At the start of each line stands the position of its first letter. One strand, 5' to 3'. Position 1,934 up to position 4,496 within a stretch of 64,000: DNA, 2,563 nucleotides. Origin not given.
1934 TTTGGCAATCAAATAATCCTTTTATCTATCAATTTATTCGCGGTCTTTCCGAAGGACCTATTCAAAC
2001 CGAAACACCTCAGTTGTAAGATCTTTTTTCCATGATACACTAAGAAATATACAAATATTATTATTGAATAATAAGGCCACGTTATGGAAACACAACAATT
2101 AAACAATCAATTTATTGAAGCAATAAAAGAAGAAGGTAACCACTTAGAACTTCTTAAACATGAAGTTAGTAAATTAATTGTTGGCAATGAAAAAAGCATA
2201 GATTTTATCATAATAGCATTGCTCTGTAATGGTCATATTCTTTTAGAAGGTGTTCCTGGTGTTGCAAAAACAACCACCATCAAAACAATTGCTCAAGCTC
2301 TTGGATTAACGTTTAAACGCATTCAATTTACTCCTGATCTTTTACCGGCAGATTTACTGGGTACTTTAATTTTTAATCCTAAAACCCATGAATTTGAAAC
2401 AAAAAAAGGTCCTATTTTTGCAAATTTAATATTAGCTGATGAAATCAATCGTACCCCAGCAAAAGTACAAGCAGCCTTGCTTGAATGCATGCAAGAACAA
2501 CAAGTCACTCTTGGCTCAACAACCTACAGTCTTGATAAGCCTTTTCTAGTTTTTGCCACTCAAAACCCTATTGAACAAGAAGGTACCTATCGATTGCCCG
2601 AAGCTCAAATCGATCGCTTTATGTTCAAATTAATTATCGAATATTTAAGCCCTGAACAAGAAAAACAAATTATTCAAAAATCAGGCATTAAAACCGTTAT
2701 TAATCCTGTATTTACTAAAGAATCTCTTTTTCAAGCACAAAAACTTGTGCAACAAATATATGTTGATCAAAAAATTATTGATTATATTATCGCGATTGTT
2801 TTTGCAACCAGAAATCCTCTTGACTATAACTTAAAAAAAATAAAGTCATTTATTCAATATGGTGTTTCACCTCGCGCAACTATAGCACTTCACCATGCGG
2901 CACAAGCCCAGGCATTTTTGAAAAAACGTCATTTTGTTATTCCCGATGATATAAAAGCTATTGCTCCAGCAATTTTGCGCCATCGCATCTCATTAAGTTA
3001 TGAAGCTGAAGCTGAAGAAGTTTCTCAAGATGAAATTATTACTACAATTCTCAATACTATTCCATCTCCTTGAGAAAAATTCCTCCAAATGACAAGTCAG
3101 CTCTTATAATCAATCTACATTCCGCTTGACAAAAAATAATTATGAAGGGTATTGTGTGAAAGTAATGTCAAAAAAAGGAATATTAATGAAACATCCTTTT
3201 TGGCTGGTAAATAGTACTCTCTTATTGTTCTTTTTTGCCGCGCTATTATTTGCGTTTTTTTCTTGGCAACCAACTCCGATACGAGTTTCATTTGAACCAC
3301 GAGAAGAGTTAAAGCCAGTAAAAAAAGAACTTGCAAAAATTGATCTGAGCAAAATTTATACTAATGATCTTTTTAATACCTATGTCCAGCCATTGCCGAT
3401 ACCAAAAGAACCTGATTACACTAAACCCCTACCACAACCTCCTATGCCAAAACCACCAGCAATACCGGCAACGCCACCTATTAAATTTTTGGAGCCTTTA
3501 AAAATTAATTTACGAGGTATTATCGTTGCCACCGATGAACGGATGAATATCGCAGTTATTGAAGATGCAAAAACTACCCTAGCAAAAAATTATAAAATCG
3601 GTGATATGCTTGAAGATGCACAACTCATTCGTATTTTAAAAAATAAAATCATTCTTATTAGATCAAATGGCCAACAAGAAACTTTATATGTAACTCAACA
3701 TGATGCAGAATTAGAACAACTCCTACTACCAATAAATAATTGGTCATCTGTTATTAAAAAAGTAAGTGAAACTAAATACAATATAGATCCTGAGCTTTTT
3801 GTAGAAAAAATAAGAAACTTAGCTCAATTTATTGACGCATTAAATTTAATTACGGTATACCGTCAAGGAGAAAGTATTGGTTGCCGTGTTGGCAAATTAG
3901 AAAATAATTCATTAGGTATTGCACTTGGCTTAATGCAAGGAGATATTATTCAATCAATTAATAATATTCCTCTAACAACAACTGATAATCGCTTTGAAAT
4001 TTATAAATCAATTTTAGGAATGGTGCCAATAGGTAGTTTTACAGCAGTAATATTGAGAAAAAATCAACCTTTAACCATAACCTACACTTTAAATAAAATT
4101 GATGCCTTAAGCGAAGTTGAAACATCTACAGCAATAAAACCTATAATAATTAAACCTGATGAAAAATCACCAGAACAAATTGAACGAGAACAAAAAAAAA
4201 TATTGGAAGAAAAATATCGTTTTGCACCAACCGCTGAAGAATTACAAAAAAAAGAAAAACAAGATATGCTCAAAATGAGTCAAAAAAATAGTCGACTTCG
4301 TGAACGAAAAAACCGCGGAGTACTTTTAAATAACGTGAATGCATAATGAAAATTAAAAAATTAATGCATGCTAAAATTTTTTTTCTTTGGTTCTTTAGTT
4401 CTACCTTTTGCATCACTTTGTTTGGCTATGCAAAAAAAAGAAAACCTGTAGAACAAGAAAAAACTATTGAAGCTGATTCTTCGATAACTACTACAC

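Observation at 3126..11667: Translationally coupled T2SS/T4P-type envelope cluster carrying two divergent secretin paralogs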

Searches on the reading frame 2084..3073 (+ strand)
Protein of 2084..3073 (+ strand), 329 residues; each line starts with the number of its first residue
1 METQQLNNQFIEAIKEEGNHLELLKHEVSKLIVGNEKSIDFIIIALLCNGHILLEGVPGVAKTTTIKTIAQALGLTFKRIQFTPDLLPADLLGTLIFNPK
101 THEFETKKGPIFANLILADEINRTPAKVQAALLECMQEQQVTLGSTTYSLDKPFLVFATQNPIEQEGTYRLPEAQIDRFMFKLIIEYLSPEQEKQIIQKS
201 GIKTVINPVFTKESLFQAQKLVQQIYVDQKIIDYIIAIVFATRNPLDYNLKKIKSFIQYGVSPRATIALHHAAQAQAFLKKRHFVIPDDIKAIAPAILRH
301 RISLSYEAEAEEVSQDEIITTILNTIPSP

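Call 4: search_protein_families(library=pfam, proteins=[window:2084-3073:+], max_evalue=0.1)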
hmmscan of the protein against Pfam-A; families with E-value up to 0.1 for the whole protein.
window:2084-3073:+ (329 aa): 11 families
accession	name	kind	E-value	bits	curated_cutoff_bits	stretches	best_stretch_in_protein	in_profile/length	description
PF07726.17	AAA_3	-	9.7e-65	216.8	27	1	51-181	1-131/131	ATPase family associated with various cellular activities (AAA)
PF17863.7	AAA_lid_2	-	2.1e-23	82.3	22.7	1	255-322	7-74/74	AAA lid domain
PF20030.5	bpMoxR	-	3.2e-14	52.9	27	1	24-205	6-185/205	MoxR domain in the MoxR-vWA-beta-propeller ternary systems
PF07728.20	AAA_5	-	1.3e-13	51.5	22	1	51-179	1-139/139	AAA domain (dynein-related subfamily)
PF00004.35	AAA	-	1.7e-05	25.7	21.2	1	52-179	1-123/131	ATPase family associated with various cellular activities (AAA)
PF00493.29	MCM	-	1.8e-05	24.4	23.3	1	24-169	32-178/224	MCM P-loop domain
PF00158.32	Sigma54_activat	-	0.00072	19.7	20.2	1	114-166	95-148/168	Sigma-54 interaction domain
PF05496.18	RuvB_N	-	0.00092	19.4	27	1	50-141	34-113/159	Holliday junction DNA helicase RuvB P-loop domain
PF02638.21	GHL10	-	0.03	13.9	27.9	0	248-308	214-271/311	Glycosyl hydrolase-like 10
PF13245.12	AAA_19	-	0.039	14.6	25.1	0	48-73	10-35/134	AAA domain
PF01078.27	Mg_chelatase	-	0.047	13.5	20.3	0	32-73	5-46/207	Magnesium chelatase, subunit ChlI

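Call 5: search_protein_families(library=ncbifam, proteins=[window:2084-3073:+], max_evalue=0.1)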
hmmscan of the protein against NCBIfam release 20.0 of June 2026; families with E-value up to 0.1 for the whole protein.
window:2084-3073:+ (329 aa): 16 families
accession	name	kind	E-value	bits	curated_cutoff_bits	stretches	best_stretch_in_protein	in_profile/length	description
TIGR02031.1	BchD-ChlD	equivalog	2.8e-09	36.2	499.55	1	114-313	91-282/608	magnesium chelatase ATPase subunit D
NF047784.1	MadB_ATPase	equivalog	6.3e-08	32.1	475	1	115-199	141-220/298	MadB family AAA-type ATPase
TIGR00635.1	ruvB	equivalog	7.9e-05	21.8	299.05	1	50-201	31-172/305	Holliday junction branch migration DNA helicase RuvB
TIGR02442.1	Cob-chelat-sub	hypoth_equivalog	0.00015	20.4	779.45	1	213-305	227-313/641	putative cobaltochelatase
NF000868.0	PRK00080.1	equivalog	0.00038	19.5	282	1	50-199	52-191/330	Holliday junction branch migration DNA helicase RuvB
TIGR02030.1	BchI-ChlI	equivalog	0.00044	19.5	466.95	1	119-314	138-326/337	magnesium chelatase ATPase subunit I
NF010054.0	PRK13531.1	equivalog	0.00051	19.2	681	1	24-290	14-277/498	ATPase RavA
TIGR02903.1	spore_lon_C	equivalog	0.0012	17.5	678.8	1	15-70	139-196/615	Lon family ATP-dependent protease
NF005250.0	PRK06761.1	equivalog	0.015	14.3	270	1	52-103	6-60/282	hypothetical protein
NF000169.2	ABCF_Sal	exception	0.029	13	725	0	21-126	313-411/542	Sal family ABC-F type ribosomal protection protein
TIGR02639.1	ClpA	equivalog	0.044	12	993.15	0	16-81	443-519/734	ATP-dependent Clp protease ATP-binding subunit ClpA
NF010248.0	PRK13695.1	equivalog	0.067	12.9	156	0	51-73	5-27/180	NTPase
TIGR00764.1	lon_rel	equivalog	0.07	11.7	516.6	0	32-73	20-61/608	ATP-dependent protease LonB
NF006585.0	PRK09111.1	equivalog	0.082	11.5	604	0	53-83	66-96/616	DNA polymerase III subunit gamma/tau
TIGR00150.1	T6A_YjeE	equivalog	0.087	12.7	60.1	0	51-77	24-50/135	tRNA (adenosine(37)-N6)-threonylcarbamoyltransferase complex ATPase subunit type 1 TsaE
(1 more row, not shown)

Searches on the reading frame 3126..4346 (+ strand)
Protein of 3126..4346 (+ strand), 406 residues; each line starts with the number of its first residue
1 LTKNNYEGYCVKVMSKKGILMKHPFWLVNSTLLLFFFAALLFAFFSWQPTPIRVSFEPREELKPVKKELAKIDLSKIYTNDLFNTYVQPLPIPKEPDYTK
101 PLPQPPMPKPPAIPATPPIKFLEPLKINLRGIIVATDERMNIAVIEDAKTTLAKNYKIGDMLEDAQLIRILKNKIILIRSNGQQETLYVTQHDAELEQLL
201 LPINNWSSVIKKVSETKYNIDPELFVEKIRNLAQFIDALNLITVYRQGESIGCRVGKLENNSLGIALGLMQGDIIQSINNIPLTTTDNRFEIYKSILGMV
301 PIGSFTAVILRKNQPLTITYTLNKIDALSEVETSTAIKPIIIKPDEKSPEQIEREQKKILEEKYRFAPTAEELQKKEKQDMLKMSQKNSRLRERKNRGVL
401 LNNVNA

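Call 4: search_protein_families(library=pfam, proteins=[window:3126-4346:+], max_evalue=0.1)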
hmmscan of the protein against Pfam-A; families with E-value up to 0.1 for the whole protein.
window:3126-4346:+ (406 aa): 1 family
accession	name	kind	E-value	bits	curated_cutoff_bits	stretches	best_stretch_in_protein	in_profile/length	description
PF11356.14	T2SSC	-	1.6e-09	38.2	27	1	32-188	1-140/141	Type II secretion system protein C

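Call 5: search_protein_families(library=ncbifam, proteins=[window:3126-4346:+], max_evalue=0.1)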
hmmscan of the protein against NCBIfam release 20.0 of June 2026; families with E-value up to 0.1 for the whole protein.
window:3126-4346:+ (406 aa): 6 families
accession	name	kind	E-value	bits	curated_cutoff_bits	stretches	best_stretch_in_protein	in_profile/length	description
NF041515.1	GspC_delta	equivalog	3.9e-26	92.5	150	2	207-322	198-310/311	type II secretion system protein GspC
TIGR01713.1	typeII_sec_gspC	equivalog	2.8e-12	46.8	101.6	1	124-299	80-239/259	type II secretion system protein GspC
NF041616.1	T2SS_C_SYNERG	exception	4.5e-06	26.2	200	1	239-322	215-295/296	type II secretion system protein GspC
NF008189.1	PRK10942.1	equivalog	0.0018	16.8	720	1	252-387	314-442/477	serine endoprotease DegP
TIGR00054.1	TIGR00054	equivalog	0.029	13.2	147.55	1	205-342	161-279/421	RIP metalloprotease RseP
TIGR02744.1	TrbI_Ftype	equivalog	0.031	14.4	83.65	0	21-89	2-70/112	type-F conjugative transfer system protein TrbI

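Call 78: search_solved_structures(query=window:3186-4346:+, max_evalue=1, show_alignments=0)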
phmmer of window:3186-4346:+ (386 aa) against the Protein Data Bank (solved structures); distinct sequences matched with E-value up to 1: 15.
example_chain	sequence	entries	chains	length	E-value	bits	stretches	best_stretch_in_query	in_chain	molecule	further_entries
3pv2_A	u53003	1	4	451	0.00033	23.2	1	232-305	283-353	DegQ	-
3pv3_A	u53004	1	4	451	0.00033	23.2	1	232-305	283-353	DegQ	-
3pv5_A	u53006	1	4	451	0.00033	23.2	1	232-305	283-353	DegQ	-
4ynn_A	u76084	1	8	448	0.011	18.1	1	232-304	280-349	Protease DO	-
3pv4_A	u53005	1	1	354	0.13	14.6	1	232-302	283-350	DegQ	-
4yo1_A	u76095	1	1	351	0.3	13.4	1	232-301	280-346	DegQ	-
5jd8_A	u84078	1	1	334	0.46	12.8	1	232-311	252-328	Periplasmic serine peptidase DegS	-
6jjk_A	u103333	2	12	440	0.53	12.6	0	232-314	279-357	Periplasmic serine endoprotease DegP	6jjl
2zle_A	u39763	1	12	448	0.55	12.6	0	232-314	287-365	Protease do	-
1ky9_A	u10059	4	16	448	0.55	12.6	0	232-314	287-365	PROTEASE DO | Periplasmic serine endoprotease DegP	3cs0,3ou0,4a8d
3mh5_A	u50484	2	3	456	0.58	12.5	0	232-314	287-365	Protease do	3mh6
3mh4_A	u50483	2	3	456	0.58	12.5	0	232-314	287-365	Protease do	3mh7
3otp_A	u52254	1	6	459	0.59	12.5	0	232-314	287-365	Protease do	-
6jjo_A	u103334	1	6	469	0.6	12.4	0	232-314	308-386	Periplasmic serine endoprotease DegP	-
2i4s_A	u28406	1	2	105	0.84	12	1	210-279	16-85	General secretion pathway protein C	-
